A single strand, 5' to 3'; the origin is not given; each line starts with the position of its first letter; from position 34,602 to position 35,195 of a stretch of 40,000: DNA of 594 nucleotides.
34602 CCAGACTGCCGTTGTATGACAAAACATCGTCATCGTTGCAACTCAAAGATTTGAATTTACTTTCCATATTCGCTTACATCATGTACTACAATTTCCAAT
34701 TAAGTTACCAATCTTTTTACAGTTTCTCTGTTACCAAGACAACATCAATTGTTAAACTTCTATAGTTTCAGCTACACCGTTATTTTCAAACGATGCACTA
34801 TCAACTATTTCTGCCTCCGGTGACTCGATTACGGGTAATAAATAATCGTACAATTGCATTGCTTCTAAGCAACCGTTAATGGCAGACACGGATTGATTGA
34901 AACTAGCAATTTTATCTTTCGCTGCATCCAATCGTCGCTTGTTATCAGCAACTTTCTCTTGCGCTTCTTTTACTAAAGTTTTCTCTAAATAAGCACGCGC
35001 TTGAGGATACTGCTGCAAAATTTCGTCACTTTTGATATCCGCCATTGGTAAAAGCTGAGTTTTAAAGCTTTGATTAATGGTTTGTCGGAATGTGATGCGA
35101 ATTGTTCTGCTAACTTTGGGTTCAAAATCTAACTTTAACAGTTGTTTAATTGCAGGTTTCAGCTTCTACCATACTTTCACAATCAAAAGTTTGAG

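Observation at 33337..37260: Dynamin-like GTPase operon ending in an HNH nuclease, with KGK-domain proteins in between: candidate undescribed conflict/defence module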

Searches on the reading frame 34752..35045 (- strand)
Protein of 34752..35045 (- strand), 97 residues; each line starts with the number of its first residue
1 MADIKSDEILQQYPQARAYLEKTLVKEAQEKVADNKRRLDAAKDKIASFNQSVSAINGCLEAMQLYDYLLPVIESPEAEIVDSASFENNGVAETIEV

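Call 3: search_protein_families(library=pfam, proteins=[window:34752-35045:-], max_evalue=0.1)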
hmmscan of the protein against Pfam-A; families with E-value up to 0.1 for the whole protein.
window:34752-35045:- (97 aa): 1 family
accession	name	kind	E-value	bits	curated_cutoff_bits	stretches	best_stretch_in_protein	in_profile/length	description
PF11945.13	WASH_WAHD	-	0.006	16.5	24.2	1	2-66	11-78/292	WAHD domain of WASH complex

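Call 4: search_protein_families(library=padloc, proteins=[window:34752-35045:-], max_evalue=0.1)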
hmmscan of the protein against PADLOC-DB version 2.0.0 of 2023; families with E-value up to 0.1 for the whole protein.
window:34752-35045:- (97 aa): 0 families

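Call 5: search_protein_families(library=ncbifam, proteins=[window:34752-35045:-], max_evalue=0.1)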
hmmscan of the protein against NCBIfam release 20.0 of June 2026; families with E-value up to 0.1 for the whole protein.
window:34752-35045:- (97 aa): 0 families

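Call 13: search_solved_structures(query=window:34752-35045:-, max_evalue=10, show_alignments=2)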
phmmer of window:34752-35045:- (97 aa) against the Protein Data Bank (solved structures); distinct sequences matched with E-value up to 10: 16.
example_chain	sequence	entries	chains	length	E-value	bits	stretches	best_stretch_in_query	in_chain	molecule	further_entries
7zw6_A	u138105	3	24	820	1.7e-11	47.8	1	1-86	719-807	Slr0869 protein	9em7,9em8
9em9_A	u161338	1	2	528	0.0094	19.9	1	30-69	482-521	Slr0869 protein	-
8idc_E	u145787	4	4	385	0.17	15.9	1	25-57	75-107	NlpC/P60 family protein | Probable endopeptidase MT2245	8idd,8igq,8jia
5cx2_A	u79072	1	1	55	0.21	15.6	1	28-65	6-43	Coronin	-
6h2x_A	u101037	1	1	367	0.23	15.5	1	11-67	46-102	Chromosome partition protein MukB,Chromosome partition protein MukB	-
6icr_A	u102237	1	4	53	0.25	15.4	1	28-65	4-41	Coronin-like protein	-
6ah6_A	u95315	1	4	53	0.3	15.1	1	28-64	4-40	Coronin-like protein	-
5cx2_D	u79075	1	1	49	0.34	14.9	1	29-65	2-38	Coronin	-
5cx2_C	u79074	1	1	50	0.35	14.9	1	29-65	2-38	Coronin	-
5cx2_B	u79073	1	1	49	0.56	14.3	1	29-65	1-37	Coronin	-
6ado_A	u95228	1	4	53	0.72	13.9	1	28-65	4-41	Coronin-like protein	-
5n72_A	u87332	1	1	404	0.73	13.9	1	6-62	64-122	WipA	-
5y9o_A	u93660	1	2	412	0.76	13.9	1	6-62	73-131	WipA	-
5n6x_A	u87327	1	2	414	0.77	13.8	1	6-62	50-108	WipA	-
3upv_A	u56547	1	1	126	0.86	13.7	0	16-55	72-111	Heat shock protein STI1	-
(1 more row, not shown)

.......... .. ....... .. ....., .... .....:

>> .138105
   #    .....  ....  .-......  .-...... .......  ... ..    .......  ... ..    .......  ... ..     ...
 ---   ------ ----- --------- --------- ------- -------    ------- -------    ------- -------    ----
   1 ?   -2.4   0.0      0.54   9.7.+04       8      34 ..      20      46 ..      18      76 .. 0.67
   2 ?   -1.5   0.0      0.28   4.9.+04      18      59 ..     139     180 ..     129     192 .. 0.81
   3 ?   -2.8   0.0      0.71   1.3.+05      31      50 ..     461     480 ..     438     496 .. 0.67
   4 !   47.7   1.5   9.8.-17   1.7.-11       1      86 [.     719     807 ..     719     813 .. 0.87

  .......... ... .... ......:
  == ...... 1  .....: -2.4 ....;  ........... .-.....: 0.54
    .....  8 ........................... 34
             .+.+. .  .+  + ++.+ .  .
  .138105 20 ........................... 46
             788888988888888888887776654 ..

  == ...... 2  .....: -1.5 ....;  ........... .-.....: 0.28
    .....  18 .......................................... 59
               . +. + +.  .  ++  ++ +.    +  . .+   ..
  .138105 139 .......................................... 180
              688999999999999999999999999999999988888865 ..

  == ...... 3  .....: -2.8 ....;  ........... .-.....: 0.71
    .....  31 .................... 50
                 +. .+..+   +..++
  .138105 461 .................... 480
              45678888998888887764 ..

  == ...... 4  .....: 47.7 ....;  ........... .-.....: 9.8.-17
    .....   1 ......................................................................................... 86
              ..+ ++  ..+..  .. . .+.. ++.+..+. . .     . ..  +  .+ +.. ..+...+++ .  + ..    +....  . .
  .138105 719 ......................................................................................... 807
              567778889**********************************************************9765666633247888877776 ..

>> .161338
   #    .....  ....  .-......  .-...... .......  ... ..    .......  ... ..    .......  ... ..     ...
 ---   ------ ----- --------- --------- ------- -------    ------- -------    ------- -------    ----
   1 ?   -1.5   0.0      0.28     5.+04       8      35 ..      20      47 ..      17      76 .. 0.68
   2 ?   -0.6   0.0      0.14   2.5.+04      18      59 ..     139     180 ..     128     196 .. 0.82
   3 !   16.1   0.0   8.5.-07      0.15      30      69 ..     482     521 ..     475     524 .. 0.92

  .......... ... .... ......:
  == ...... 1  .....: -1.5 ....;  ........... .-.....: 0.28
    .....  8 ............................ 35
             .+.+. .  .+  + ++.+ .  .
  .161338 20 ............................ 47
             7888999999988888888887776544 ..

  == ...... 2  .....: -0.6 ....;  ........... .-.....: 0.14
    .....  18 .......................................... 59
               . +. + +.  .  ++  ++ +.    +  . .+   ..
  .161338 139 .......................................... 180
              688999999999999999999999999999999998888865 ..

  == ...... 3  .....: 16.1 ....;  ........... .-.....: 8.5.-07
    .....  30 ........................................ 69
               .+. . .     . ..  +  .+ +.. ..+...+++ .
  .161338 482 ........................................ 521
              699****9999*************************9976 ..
